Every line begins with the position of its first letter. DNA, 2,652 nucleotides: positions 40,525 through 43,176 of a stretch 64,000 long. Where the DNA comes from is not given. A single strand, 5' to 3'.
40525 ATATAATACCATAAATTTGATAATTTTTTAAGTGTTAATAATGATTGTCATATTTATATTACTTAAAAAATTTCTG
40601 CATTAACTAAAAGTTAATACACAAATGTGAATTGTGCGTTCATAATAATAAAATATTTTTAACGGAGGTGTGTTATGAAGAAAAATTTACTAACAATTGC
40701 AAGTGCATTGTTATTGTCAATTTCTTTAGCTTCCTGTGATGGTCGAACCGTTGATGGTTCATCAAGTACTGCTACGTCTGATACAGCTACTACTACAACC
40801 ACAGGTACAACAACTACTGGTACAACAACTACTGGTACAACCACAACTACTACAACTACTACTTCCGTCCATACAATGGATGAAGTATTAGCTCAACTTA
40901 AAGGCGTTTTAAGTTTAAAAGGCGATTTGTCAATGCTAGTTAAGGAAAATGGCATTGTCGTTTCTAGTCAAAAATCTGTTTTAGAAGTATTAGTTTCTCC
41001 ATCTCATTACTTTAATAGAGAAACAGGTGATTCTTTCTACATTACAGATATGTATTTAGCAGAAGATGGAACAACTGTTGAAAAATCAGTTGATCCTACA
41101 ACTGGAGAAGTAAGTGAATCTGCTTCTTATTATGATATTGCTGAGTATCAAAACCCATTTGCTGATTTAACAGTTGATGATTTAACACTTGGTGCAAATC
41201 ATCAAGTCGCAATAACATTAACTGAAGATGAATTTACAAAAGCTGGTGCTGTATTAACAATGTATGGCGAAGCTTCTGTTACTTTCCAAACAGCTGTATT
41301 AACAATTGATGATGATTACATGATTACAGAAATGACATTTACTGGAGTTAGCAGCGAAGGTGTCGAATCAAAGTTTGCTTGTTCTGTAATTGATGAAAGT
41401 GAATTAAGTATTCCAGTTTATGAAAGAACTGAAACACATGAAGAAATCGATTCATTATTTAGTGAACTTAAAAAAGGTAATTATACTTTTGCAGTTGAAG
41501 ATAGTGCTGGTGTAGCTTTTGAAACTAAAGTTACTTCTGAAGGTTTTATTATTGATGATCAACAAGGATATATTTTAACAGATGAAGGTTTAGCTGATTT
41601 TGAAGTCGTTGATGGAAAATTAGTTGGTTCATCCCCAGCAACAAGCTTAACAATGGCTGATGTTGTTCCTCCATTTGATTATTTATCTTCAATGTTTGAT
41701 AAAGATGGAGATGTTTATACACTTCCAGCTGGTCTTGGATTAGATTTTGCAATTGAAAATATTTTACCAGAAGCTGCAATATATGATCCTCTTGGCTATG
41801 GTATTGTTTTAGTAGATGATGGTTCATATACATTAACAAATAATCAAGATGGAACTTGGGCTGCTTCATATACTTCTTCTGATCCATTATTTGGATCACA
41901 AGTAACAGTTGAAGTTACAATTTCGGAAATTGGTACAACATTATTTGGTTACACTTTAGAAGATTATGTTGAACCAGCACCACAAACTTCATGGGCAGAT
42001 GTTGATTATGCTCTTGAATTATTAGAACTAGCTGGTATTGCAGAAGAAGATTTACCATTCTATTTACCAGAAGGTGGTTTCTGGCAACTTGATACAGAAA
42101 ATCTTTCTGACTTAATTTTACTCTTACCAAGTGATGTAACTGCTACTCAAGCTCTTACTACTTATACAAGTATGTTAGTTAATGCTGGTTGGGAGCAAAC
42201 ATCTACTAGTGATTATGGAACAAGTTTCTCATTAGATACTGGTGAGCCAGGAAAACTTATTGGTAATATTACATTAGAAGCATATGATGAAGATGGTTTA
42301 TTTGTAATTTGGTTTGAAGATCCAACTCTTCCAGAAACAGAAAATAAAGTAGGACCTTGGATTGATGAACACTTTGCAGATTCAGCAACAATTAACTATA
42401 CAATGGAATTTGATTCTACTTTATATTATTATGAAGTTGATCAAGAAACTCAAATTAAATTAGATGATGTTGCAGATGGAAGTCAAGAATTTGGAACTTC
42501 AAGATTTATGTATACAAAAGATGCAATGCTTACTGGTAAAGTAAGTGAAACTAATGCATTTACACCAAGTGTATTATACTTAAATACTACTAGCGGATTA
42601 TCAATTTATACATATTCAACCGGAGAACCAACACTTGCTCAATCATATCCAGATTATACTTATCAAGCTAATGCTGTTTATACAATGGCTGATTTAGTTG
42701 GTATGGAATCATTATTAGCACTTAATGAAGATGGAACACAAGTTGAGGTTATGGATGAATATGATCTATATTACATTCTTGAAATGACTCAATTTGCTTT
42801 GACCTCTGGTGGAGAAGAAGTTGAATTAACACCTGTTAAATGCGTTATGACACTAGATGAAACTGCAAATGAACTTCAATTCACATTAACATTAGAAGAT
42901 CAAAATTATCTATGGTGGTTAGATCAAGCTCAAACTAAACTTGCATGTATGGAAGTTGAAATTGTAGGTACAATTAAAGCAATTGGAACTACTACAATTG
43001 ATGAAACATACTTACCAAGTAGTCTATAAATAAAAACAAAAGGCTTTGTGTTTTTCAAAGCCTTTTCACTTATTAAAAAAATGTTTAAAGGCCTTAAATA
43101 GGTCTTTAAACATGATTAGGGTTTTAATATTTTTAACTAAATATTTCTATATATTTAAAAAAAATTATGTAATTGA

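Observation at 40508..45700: Tandem paralogous ~800-aa lipoproteins with Thr-rich linkers built from short DNA repeats and a poly-A tract in the second promoter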

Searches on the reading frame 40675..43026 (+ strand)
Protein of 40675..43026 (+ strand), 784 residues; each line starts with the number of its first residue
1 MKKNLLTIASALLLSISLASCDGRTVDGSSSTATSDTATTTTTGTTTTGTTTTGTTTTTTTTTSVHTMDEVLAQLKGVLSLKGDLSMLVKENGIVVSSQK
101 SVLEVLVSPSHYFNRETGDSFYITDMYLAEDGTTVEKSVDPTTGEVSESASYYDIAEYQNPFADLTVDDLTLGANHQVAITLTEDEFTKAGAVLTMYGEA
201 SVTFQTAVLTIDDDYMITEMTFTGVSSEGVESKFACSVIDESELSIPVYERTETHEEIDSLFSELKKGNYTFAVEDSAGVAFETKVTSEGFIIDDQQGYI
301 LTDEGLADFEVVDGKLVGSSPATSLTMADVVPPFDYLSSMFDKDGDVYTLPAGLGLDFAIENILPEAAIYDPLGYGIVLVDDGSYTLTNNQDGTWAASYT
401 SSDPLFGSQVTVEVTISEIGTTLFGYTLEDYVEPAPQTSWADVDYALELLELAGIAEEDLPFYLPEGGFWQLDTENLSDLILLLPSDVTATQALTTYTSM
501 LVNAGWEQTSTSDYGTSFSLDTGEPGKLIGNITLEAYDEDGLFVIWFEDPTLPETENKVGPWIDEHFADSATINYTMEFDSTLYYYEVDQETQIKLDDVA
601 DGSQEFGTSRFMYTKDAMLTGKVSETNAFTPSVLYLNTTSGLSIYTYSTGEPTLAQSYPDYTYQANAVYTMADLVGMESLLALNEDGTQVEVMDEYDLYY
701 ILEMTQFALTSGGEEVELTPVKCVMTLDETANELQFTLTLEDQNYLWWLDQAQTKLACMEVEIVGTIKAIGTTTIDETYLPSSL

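Call 8: search_protein_families(library=pfam, proteins=[window:40675-43026:+], max_evalue=1)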
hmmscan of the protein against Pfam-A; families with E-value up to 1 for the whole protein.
window:40675-43026:+ (784 aa): 2 families
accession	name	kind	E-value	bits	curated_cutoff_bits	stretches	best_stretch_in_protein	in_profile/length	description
PF21827.1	New_glue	-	0.0057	16.8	31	1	1-64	1-61/94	New glue protein family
PF06933.16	SSP160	-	0.16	10.6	25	1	25-64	667-706/758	Special lobe-specific silk protein SSP160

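Call 9: search_protein_families(library=ncbifam, proteins=[window:40675-43026:+], max_evalue=1)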
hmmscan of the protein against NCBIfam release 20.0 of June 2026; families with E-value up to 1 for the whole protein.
window:40675-43026:+ (784 aa): 3 families
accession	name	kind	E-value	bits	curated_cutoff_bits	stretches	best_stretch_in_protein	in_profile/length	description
TIGR00468.1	pheS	equivalog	0.1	11.8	237.45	1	56-137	62-134/324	phenylalanine--tRNA ligase subunit alpha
NF041742.1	WGxxGxxG_fam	subfamily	0.32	11.6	35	0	1-58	1-44/69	WGxxGxxG family protein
NF047807.1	LIC10920_lipo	equivalog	0.65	9.3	210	1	30-66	31-68/217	LIC10920 family plasminogen-binding lipoprotein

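Call 13: find_homologous_proteins(query=window:40867-43026:+, max_evalue=0.001)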
Query window:40867-43026:+ (720 aa): 3 proteins with E <= 0.001 among 8000 candidates.
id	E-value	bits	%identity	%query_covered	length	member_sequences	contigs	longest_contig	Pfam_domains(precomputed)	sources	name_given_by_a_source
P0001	0.0e+0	1542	97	100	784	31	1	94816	-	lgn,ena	-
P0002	0.0e+0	1453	92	100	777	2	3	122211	-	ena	-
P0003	0.0e+0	1442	91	100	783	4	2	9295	-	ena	-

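Call 21: find_encoding_contigs(protein=P0002, flank=6000, max_places=4)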
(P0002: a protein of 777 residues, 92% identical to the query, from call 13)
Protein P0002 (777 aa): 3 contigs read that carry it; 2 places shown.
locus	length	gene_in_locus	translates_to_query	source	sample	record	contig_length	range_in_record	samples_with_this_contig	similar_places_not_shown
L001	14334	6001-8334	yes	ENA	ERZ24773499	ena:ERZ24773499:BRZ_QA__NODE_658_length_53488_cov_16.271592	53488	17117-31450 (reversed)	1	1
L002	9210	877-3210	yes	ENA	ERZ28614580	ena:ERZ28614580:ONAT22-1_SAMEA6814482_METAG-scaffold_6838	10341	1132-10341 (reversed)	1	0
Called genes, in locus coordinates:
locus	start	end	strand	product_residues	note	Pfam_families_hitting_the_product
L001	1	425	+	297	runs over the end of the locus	PF01256:Carb_kinase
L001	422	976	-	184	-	PF04167:DUF402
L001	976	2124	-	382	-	-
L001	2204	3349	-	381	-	PF09515:Thia_YuaJ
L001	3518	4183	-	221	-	PF03167:UDG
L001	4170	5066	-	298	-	PF00491:Arginase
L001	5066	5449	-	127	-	-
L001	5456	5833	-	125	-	PF00383:dCMP_cyt_deam_1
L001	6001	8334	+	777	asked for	-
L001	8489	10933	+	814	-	-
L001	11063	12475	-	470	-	PF12838:Fer4_7, PF13237:Fer4_10 (weak), PF14697:Fer4_21 (weak), PF25160:LdpA_Fe-S-bd (weak), PF00037:Fer4, PF12837:Fer4_6 (weak), PF13484:Fer4_16 (weak), PF02906:Fe_hyd_lg_C, +6 more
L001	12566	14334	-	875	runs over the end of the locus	PF00171:Aldedh, PF13685:Fe-ADH_2 (faint), PF00465:Fe-ADH, PF25137:ADH_Fe_C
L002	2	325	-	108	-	?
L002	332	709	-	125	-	PF00383:dCMP_cyt_deam_1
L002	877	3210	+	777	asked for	-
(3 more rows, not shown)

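Call 22: find_encoding_contigs(protein=P0001, flank=6000, max_places=4)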
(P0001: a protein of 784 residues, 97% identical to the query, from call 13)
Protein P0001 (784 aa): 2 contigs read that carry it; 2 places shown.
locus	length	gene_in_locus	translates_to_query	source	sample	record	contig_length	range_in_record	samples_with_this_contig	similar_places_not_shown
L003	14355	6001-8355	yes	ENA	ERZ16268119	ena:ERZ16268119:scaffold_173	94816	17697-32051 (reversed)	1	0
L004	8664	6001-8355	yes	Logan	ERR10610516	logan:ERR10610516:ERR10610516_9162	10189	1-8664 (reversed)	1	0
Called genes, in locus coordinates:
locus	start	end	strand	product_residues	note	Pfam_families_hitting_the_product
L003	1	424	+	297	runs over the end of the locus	PF01256:Carb_kinase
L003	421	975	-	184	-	PF04167:DUF402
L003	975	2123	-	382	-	-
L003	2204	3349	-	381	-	PF09515:Thia_YuaJ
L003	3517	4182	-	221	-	PF03167:UDG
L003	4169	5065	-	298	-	PF00491:Arginase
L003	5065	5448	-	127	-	-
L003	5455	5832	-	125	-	PF00383:dCMP_cyt_deam_1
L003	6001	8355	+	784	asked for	-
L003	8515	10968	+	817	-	-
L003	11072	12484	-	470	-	PF12838:Fer4_7, PF13237:Fer4_10 (weak), PF14697:Fer4_21 (weak), PF25160:LdpA_Fe-S-bd (weak), PF00037:Fer4, PF12837:Fer4_6 (weak), PF13484:Fer4_16 (weak), PF02906:Fe_hyd_lg_C, +6 more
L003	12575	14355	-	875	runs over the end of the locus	PF00171:Aldedh, PF13685:Fe-ADH_2 (faint), PF00465:Fe-ADH, PF25137:ADH_Fe_C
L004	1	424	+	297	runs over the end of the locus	PF01256:Carb_kinase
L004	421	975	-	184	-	PF04167:DUF402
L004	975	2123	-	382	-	-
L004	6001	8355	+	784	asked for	-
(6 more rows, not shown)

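Call 23: find_encoding_contigs(protein=P0003, flank=6000, max_places=4)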
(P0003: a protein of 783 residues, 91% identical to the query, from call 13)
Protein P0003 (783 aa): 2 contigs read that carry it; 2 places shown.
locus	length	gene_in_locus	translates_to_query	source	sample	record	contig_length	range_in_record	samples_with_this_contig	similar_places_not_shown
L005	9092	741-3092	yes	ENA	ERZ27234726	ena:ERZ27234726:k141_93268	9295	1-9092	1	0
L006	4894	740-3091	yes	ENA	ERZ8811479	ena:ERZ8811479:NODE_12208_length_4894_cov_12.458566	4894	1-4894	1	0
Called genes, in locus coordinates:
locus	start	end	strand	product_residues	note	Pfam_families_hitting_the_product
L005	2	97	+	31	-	?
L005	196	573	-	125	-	PF00383:dCMP_cyt_deam_1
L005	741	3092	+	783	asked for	-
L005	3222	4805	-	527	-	PF05598:DUF772, PF01609:DDE_Tnp_1, PF13751:DDE_Tnp_1_6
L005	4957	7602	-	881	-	PF01326:PPDK_N, PF00391:PEP-utilizers, PF02896:PEP-utilizers_C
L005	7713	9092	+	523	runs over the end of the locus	PF00370:FGGY_N, PF02782:FGGY_C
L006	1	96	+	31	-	?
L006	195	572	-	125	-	PF00383:dCMP_cyt_deam_1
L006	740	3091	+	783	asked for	-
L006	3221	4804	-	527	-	PF05598:DUF772, PF01609:DDE_Tnp_1, PF13751:DDE_Tnp_1_6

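Call 30: predict_structure(alignment_id=A1)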
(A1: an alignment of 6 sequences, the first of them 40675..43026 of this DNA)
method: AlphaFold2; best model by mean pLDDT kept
length: 784 residues; sequences in the alignment: 6
mean_pLDDT: 49.0   pTM: 0.29
mean pLDDT of the five models: 49.0, 45.1, 44.8, 41.6, 39.1
residues with pLDDT >= 90: 5; 70-90: 151; 50-70: 169; < 50: 459
segments of 3 or more residues with pLDDT < 50: 1-66, 96-126, 198-200, 244-341, 351-382, 402-407, 418-434, 474-476, 524-528, 550-577, 597-718, 743-756, 768-784
pLDDT, mean of each block of 10 residues (from residue 1): 37 35 28 27 29 27 54 76 63 45 30 34 50 57 57 54 79 79 72 55 76 82 75 74 44 28 27 27 29 32 33 33 29 33 55 44 39 38 57 58 48 51 37 63 75 76 84 62 84 90 84 77 52 78 72 34 40 44 53 49 45 40 32 30 25 23 25 30 37 36 36 37 51 54 43 46 52 32 26
secondary structure, 60 per line:
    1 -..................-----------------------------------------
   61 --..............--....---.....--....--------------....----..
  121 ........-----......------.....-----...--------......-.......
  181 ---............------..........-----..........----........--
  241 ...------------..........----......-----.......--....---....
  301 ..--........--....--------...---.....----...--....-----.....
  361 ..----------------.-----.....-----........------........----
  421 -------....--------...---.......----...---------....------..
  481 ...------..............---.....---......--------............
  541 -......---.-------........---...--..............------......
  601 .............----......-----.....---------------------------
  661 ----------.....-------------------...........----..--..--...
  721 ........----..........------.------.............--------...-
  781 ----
elements in order (helices of 4 or more, strands of 3 or more residues): H2-19 H63-76 E79-82 E86-90 E93-96 E111-114 E119-128 E134-139 E146-150 E170-172 E177-180 H184-195 E202-211 E217-226 E231-238 H256-265 E270-275 E281-287 E290-293 E297-302 E305-312 E315-318 H333-337 E342-344 E347-350 H356-362 E385-389 E395-402 E409-416 H428-431 H446-452 E469-472 E479-483 H490-503 E507-511 E515-520 E529-537 E542-547 H559-566 E575-588 E595-613 E618-623 E629-633 H671-675 H695-705 E718-728 E733-742 E756-768

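Call 34: find_related_loci(query=A1, collection=genome_contigs, flank=8000)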
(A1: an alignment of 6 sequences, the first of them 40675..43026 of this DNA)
Query A1 (784 aa) in genome_contigs; peptide patterns used: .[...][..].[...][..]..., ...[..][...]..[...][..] (x = any residue, [..] = any of these).
323 stretches matched a pattern; 7 encode a relative of the query (tblastn E <= 1e-3); 5 distinct loci.
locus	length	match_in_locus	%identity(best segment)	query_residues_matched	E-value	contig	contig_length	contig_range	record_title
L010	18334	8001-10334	92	1-782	0e+0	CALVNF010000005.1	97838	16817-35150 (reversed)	MAG: uncultured Bacilli bacterium isolate BRZ_FB__bin55 genome assembly, contig: BRZ_FB__NODE_262_length_97838_cov_10.94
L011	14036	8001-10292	27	3-779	1e-24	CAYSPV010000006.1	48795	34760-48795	MAG TPA_asm: uncultured Staphylococcaceae bacterium isolate SRP141132_co1_338 genome assembly, contig: NODE_422_length_4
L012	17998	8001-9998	25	1-645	3e-22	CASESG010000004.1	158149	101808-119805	uncultured Firmicutes bacterium isolate A81_L1_356356_idba_bin.37 genome assembly, contig: A81_L1_356356_idba_bin.37.fa_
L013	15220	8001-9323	28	154-576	4e-20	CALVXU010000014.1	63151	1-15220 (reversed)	MAG: uncultured Bacilli bacterium isolate E21__bin313 genome assembly, contig: E21__k127_8404336, whole genome shotgun s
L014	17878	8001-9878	25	154-775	4e-22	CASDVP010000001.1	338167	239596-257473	uncultured Firmicutes bacterium isolate O52_L3_315315_idba_bin.97 genome assembly, contig: O52_L3_315315_idba_bin.97.fa_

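Call 45: search_protein_representatives(alignment_id=A1)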
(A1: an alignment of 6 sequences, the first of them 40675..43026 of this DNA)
Query: 6 sequences, 795 profile positions. Proteins with E-value up to 0.001 (for the whole library): 87; up to 1e-10: 66; up to 1e-30: 29. The best 87 are listed.
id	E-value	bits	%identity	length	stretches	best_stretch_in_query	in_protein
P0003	0.0e+00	1287.3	-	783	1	1-794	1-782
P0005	0.0e+00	1184.5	-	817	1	1-795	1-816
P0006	3.5e-287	971.5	-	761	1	1-793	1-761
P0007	1.9e-88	314.3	-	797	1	1-793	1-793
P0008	1.2e-81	291.7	-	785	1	26-791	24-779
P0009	2.1e-78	281.0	-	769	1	3-789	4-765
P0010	2.3e-73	264.4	-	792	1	8-787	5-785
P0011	2.8e-73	264.1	-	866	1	111-792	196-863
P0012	1.2e-71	258.7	-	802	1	2-788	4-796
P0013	2.0e-68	248.1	-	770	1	1-791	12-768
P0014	3.5e-67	243.9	-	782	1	13-793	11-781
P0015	3.8e-62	227.3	-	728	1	100-790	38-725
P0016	2.9e-59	217.7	-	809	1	1-681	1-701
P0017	8.8e-58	212.8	-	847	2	36-790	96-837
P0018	5.3e-56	207.0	-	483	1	288-792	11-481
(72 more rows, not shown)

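Call 48: search_protein_families(library=pfam, alignment_id=A2, max_evalue=0.01)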
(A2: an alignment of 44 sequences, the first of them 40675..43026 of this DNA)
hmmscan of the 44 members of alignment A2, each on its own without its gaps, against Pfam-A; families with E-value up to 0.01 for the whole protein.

A. member 1, window:40675-43026:+ (784 aa): 1 family
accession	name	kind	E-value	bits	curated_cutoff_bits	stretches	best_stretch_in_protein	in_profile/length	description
PF21827.1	New_glue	-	0.0057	16.8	31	1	1-64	1-61/94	New glue protein family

B. families by the number of members that match (of 44 scanned): 6 families
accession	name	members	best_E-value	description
PF21827.1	New_glue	5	0.0012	New glue protein family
PF02368.24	Big_2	3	3.1e-14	Bacterial Ig-like domain (group 2)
PF22359.2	Big-like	2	1.1e-05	Bacterial Ig-like domain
PF14273.11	DUF4360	1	0.00066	Domain of unknown function (DUF4360)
PF25354.1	Ig_NUP210_16th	1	0.0014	NUP210-like, Ig-like domain 16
PF15157.13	IQCJ-SCHIP1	1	0.0068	Fusion protein IQCJ-SCHIP1 with IQ-like motif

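Call 49: search_solved_structures(query=A2, max_evalue=10)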
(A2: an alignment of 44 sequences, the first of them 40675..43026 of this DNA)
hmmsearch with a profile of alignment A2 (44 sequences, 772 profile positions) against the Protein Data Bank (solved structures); distinct sequences matched with E-value up to 10: 11.
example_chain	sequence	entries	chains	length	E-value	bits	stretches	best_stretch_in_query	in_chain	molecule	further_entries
6e5f_A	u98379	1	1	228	7.7e-05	24.5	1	9-48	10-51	Lipid binding protein LpqN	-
6e5d_A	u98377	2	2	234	8.2e-05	24.5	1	9-48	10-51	Lipid binding protein LpqN | Probable conserved lipoprotein LpqN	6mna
5eri_A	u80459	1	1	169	0.0091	17.7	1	502-583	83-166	MarR family transcriptional regulator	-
6ta9_A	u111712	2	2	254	0.069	14.8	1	3-48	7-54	SLT domain-containing protein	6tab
6taf_A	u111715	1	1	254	0.07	14.8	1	3-48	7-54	SLT domain-containing protein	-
6tad_A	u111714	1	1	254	0.07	14.8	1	3-48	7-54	SLT domain-containing protein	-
5myj_AF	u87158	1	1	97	0.14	13.7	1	495-549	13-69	30S ribosomal protein S6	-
3j9w_AF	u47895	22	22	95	0.37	12.4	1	496-542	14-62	30S ribosomal protein bS6 | 30S ribosomal protein S6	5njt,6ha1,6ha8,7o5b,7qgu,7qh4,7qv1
6htq_f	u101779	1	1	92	0.38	12.3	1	496-542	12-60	30S ribosomal protein S6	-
6hiv_BN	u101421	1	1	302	0.49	12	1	23-49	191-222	mL80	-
5ot1_A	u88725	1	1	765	1.1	10.7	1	1-49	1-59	Pullulanase type II, GH13 family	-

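Call 55: list_cluster_members(proteins=[P0001, P0002, P0003, P0004, P0005])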
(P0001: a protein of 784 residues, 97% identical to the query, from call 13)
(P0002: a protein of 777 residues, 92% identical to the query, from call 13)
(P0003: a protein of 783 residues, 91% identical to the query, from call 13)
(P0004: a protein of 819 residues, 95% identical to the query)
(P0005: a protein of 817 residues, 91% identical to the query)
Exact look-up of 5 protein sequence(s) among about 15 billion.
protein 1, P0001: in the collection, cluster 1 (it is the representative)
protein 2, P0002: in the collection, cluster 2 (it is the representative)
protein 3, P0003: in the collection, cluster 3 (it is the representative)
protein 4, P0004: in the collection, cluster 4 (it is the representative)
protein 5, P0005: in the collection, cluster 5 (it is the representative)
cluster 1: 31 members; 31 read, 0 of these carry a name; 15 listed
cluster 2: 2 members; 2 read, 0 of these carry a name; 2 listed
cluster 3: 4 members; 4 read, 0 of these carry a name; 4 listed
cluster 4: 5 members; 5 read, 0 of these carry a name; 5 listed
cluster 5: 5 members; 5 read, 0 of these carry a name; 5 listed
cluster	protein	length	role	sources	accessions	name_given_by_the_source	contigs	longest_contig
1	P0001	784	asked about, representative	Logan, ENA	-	-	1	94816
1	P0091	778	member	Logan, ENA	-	-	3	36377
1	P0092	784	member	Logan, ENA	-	-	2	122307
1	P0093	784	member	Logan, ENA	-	-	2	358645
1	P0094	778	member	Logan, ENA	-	-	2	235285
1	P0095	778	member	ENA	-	-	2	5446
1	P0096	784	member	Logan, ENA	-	-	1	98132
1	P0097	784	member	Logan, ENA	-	-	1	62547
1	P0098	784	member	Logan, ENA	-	-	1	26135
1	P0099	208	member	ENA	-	-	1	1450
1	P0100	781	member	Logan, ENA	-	-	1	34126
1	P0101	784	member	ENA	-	-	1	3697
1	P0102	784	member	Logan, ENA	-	-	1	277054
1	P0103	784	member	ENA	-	-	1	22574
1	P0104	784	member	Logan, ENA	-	-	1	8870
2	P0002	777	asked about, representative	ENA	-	-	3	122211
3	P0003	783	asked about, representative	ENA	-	-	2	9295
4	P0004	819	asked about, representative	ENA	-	-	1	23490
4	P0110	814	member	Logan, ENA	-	-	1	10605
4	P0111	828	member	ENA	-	-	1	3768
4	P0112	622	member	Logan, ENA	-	-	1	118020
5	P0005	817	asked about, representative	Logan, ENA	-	-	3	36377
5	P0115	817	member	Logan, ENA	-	-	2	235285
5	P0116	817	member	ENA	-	-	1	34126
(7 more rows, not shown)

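Call 58: find_encoding_contigs(protein=P0110, flank=6000, max_places=4)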
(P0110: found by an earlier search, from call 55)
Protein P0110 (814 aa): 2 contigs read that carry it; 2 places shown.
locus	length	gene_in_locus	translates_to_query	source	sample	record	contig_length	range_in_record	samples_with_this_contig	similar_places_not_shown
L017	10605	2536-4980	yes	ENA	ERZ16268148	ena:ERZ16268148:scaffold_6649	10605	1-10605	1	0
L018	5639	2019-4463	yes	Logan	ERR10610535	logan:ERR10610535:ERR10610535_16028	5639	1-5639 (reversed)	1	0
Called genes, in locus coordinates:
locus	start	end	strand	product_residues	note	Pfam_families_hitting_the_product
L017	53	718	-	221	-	PF03167:UDG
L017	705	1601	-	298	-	PF00491:Arginase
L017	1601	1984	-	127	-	-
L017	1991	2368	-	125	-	PF00383:dCMP_cyt_deam_1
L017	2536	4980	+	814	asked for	-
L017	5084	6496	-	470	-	PF12838:Fer4_7 (weak), PF13237:Fer4_10 (weak), PF14697:Fer4_21 (weak), PF00037:Fer4, PF12837:Fer4_6 (weak), PF13484:Fer4_16 (weak), PF25160:LdpA_Fe-S-bd (weak), PF02906:Fe_hyd_lg_C, +5 more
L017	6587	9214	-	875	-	PF00171:Aldedh, PF13685:Fe-ADH_2 (faint), PF00465:Fe-ADH, PF25137:ADH_Fe_C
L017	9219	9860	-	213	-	PF06971:Put_DNA-bind_N (weak), PF02629:CoA_binding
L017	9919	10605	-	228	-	?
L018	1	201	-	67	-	?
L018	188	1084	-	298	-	PF00491:Arginase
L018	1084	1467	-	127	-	-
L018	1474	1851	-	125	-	PF00383:dCMP_cyt_deam_1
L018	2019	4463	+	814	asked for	-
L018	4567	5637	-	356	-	?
